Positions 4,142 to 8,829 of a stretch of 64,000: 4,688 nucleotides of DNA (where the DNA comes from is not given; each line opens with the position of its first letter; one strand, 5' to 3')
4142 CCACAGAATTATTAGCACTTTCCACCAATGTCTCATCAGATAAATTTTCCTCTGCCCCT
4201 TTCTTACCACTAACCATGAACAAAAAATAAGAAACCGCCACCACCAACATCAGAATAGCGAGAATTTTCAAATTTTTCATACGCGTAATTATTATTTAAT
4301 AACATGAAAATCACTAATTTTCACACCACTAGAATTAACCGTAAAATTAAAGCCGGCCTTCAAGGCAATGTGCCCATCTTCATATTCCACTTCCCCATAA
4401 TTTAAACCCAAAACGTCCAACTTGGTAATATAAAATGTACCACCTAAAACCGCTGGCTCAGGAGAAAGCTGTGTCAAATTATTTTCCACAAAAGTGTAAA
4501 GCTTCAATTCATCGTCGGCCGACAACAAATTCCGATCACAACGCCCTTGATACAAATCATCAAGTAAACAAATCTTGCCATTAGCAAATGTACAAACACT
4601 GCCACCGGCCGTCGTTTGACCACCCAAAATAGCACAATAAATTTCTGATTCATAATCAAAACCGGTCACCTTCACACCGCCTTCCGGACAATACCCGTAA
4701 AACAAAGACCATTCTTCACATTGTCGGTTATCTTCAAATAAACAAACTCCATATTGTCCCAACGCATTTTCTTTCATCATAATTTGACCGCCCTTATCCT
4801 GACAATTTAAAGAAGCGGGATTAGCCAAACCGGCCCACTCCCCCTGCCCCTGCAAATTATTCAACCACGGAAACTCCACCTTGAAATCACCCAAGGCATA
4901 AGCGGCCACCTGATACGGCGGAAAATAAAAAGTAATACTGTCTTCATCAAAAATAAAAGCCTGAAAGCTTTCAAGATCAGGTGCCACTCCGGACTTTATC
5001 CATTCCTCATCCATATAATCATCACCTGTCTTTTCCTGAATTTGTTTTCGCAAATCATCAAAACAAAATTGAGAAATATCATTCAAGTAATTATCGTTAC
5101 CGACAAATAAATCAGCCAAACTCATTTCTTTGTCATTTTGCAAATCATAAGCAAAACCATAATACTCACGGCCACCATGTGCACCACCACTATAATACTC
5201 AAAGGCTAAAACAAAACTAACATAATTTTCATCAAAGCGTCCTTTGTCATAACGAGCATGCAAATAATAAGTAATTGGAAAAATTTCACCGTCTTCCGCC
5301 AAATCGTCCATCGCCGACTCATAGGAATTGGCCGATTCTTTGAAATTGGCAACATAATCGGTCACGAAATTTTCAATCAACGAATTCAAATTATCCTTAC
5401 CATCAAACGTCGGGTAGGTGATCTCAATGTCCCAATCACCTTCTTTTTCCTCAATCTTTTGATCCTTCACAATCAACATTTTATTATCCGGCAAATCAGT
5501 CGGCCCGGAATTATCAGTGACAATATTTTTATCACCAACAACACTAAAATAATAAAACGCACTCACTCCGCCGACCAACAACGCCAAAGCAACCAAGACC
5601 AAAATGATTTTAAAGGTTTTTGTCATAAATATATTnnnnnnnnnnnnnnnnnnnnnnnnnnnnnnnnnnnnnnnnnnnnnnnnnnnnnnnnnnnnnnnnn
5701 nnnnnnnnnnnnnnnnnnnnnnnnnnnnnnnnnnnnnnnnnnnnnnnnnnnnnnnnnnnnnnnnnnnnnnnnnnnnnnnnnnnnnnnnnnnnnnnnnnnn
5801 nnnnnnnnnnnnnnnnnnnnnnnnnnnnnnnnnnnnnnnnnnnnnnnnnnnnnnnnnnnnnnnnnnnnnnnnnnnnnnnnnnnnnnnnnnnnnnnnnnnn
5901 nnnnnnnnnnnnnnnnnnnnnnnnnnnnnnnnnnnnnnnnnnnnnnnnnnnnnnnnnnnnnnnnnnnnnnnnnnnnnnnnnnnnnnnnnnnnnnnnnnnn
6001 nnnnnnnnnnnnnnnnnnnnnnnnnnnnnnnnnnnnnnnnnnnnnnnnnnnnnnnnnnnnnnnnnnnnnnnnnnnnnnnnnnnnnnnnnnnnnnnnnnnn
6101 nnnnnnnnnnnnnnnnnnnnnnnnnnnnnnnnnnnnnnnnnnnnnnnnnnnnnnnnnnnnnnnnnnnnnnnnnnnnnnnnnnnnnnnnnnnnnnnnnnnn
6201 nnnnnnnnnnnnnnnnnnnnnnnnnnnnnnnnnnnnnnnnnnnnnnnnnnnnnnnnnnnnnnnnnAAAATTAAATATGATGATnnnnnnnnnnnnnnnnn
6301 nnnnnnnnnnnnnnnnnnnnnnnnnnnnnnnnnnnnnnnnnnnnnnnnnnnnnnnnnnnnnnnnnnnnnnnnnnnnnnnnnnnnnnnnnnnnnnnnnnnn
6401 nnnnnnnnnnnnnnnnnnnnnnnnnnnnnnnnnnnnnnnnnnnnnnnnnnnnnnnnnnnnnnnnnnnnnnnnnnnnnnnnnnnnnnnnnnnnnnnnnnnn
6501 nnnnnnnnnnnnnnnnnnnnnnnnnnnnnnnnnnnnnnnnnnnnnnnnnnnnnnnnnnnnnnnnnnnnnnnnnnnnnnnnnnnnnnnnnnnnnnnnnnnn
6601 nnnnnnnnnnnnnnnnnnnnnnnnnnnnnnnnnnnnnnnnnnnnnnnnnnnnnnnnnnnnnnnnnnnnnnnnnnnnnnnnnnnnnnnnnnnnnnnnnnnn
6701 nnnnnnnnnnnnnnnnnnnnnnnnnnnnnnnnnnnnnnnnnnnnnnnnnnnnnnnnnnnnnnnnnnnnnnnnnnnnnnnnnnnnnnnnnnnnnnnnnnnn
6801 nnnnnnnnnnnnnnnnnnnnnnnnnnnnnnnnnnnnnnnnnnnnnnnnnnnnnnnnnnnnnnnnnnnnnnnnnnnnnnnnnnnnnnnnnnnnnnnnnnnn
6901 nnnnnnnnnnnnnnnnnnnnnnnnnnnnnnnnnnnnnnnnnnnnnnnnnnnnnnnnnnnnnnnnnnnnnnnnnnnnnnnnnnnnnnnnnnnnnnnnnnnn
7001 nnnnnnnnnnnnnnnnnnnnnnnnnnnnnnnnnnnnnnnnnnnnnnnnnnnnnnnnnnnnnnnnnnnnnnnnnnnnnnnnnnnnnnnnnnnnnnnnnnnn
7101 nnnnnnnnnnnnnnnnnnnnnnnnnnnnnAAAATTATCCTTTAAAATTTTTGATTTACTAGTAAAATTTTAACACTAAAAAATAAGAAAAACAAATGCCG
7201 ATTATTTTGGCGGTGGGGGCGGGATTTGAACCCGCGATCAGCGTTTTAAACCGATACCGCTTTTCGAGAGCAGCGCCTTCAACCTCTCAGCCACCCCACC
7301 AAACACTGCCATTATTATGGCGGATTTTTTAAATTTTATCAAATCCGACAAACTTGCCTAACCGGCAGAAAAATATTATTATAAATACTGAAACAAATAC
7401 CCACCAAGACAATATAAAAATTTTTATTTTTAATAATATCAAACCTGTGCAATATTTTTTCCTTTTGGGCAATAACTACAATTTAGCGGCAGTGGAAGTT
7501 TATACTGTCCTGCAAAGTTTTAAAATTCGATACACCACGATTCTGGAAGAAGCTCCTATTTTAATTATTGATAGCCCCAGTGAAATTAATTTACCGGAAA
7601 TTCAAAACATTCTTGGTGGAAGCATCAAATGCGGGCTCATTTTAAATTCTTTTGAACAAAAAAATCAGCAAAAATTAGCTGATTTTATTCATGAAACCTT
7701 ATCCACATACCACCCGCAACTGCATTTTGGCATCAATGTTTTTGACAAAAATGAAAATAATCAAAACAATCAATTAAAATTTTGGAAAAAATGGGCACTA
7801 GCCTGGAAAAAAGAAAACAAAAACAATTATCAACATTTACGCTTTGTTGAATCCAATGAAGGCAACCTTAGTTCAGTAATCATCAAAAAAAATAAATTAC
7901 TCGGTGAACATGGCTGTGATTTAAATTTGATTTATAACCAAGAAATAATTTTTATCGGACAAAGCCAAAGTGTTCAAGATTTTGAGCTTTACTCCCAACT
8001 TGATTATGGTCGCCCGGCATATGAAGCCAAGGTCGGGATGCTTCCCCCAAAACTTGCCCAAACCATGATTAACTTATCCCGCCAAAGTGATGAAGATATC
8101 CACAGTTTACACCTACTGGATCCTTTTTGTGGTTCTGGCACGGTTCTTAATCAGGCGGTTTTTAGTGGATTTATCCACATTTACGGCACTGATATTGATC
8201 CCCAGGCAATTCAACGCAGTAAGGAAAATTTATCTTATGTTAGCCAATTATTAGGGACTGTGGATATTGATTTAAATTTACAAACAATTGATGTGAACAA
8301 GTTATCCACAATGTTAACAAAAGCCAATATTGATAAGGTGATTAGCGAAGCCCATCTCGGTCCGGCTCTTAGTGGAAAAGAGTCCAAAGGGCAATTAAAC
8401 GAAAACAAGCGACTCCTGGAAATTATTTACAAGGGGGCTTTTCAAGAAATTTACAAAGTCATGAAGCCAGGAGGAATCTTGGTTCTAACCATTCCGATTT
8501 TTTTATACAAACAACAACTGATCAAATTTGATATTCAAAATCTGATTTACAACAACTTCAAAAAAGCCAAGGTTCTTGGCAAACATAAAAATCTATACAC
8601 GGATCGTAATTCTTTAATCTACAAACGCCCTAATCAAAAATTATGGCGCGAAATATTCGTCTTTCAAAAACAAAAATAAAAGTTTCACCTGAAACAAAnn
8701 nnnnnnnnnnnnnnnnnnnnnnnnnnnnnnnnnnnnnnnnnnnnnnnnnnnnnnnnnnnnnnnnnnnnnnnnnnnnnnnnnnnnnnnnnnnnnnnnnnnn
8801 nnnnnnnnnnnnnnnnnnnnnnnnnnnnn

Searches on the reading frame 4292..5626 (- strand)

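Call 36: search_protein_families(library=pfam, proteins=[window:4292-5626:-], max_evalue=0.001)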
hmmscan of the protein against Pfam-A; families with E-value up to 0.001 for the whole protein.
window:4292-5626:- (444 aa): 3 families
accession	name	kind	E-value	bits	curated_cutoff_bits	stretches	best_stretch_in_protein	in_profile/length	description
PF11738.13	DUF3298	-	5.6e-16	59.7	24.1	1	171-254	1-83/84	Protein of unknown function (DUF3298)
PF03891.20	DUF333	-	7.6e-16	58.6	25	1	266-310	1-45/47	Domain of unknown function (DUF333)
PF13739.11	PdaC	-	6.4e-11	43.7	29.1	1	58-151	1-93/95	Deacetylase PdaC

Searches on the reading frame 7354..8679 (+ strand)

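Call 36: search_protein_families(library=pfam, proteins=[window:7354-8679:+], max_evalue=0.001)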
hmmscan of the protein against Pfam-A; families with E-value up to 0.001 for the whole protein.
window:7354-8679:+ (441 aa): 6 families
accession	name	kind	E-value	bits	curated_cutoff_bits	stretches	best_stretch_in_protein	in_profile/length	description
PF01170.24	UPF0020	-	2e-10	41.1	22.3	1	228-348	10-144/197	RMKL-like, methyltransferase domain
PF13847.12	Methyltransf_31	-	8.4e-10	38.9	27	1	252-382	5-113/145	Methyltransferase domain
PF01555.25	N6_N4_Mtase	-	3.7e-06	27.5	26.7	0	127-289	101-219/221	DNA methylase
PF08241.18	Methyltransf_11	-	6.5e-06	27.1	21.2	0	259-378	5-95/95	Methyltransferase domain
PF11599.14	AviRa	-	0.00011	22.3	25.7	1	229-297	29-101/232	RRNA methyltransferase AviRa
PF13649.12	Methyltransf_25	-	0.00025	22.1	27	0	255-331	2-70/97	Methyltransferase domain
